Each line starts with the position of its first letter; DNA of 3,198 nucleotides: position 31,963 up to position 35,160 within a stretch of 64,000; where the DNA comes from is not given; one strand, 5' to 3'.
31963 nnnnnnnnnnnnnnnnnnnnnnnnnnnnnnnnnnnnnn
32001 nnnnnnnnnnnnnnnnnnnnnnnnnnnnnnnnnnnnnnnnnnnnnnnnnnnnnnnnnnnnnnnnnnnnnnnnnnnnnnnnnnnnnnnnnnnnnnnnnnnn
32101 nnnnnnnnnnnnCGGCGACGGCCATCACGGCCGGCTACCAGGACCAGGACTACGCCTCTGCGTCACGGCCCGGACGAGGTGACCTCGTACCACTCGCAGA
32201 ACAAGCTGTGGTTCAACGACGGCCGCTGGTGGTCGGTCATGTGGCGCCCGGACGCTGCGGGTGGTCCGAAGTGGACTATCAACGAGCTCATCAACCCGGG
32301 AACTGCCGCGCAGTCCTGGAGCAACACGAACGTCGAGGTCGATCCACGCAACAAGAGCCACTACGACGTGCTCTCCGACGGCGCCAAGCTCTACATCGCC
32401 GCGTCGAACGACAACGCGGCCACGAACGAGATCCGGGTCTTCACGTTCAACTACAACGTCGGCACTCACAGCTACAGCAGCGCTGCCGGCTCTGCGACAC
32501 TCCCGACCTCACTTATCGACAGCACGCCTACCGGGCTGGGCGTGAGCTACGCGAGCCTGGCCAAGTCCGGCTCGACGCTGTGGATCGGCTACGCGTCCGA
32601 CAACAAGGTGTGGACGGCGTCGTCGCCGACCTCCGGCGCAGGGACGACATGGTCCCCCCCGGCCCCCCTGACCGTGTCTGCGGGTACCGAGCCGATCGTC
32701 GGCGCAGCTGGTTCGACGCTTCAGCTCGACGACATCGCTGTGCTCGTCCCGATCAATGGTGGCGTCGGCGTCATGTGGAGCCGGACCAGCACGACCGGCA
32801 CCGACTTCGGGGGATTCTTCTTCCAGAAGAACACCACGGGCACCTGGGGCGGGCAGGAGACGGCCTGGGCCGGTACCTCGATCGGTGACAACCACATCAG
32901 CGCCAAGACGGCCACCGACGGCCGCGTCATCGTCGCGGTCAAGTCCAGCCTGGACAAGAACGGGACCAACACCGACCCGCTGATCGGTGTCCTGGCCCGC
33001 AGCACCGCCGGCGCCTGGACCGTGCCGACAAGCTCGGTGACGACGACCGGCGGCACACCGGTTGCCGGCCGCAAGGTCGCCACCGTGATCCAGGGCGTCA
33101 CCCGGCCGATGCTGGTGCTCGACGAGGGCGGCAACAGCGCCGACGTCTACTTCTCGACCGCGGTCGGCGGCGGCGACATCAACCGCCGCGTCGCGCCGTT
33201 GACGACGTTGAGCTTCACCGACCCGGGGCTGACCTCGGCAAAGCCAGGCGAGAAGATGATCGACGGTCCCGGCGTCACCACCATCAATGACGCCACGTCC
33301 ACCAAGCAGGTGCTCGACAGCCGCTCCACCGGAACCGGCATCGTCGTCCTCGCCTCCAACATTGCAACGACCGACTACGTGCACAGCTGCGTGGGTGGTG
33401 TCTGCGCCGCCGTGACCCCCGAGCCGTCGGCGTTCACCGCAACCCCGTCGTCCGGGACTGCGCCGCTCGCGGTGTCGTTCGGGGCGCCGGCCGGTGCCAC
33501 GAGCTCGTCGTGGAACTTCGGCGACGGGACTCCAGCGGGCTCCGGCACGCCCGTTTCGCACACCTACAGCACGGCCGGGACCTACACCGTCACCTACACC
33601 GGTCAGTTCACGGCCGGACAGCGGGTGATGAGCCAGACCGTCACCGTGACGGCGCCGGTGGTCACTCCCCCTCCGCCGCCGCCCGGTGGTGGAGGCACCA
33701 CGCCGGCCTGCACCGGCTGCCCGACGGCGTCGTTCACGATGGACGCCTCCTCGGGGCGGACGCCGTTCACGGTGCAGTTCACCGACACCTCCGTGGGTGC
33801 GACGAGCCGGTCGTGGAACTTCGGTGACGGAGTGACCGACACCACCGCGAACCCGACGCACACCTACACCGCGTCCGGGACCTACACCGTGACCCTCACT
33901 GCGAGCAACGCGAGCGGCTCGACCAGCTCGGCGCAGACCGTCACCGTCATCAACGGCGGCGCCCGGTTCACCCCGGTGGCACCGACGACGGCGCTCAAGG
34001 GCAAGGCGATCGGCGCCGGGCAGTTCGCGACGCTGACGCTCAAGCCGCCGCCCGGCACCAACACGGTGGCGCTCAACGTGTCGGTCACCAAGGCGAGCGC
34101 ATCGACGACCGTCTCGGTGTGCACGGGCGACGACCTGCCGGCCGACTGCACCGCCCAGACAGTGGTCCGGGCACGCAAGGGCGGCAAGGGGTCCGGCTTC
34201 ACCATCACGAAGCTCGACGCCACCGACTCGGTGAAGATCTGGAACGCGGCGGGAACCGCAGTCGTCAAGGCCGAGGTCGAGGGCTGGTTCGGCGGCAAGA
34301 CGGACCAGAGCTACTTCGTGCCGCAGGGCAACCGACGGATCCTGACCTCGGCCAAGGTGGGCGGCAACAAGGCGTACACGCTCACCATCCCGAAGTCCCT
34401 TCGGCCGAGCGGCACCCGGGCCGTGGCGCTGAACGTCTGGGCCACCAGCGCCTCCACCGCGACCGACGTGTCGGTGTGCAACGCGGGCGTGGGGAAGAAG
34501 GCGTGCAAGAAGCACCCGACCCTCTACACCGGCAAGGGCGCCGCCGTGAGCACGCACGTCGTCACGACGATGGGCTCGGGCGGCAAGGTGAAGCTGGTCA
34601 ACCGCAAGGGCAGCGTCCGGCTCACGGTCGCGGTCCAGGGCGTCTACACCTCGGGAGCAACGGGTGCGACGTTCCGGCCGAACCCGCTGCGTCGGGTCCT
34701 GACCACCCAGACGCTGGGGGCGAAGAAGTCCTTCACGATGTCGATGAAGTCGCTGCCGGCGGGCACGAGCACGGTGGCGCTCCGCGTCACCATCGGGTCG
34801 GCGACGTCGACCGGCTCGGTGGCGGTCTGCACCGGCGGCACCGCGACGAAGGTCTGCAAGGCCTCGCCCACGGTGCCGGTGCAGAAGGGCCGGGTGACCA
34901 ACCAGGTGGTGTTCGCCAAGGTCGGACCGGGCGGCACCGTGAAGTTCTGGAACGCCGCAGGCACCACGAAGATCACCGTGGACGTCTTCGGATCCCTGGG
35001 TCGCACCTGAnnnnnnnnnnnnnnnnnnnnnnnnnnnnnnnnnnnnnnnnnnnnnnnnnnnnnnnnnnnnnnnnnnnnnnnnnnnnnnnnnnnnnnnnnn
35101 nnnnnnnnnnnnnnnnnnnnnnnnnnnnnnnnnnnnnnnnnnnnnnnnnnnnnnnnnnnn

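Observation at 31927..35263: Near-identical 75-nt 5' leader in front of two diverged paralogs: candidate cis-regulatory RNA or shared operator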

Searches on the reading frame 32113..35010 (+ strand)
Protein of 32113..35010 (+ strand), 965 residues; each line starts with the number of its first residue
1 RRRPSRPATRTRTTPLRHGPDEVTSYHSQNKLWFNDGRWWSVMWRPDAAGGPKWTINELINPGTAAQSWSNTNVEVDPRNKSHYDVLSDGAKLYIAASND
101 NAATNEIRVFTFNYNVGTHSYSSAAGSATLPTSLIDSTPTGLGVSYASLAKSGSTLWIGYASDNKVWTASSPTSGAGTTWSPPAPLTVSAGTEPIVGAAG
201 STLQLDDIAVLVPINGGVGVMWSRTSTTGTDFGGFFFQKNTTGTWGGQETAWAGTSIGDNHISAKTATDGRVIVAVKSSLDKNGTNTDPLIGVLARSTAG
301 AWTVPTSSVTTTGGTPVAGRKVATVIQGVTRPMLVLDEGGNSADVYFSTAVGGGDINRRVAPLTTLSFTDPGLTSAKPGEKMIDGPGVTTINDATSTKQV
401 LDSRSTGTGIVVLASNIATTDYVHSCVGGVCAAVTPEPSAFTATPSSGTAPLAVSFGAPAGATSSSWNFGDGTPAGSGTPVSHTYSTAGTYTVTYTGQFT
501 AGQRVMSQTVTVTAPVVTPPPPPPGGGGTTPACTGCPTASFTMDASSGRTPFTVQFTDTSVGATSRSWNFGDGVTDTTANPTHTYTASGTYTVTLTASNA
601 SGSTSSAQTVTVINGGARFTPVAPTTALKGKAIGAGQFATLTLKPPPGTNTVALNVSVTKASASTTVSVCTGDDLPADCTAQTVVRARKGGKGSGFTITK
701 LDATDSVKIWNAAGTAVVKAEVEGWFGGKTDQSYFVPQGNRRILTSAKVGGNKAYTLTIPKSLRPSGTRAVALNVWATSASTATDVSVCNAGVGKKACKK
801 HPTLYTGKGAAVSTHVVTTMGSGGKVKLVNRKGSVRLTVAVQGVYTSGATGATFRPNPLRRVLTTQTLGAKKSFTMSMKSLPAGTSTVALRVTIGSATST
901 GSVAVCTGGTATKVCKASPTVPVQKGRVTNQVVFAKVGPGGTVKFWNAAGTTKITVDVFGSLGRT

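Call 9: search_protein_families(library=pfam, proteins=[window:32113-35010:+])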
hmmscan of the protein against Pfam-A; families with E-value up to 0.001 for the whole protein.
window:32113-35010:+ (965 aa): 2 families
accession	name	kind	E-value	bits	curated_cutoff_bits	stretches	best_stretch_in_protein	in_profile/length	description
PF18911.6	PKD_4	-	2e-25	89.1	27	2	545-612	14-83/85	PKD domain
PF00801.26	PKD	-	7e-17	61.6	23.5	2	549-612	12-80/80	PKD domain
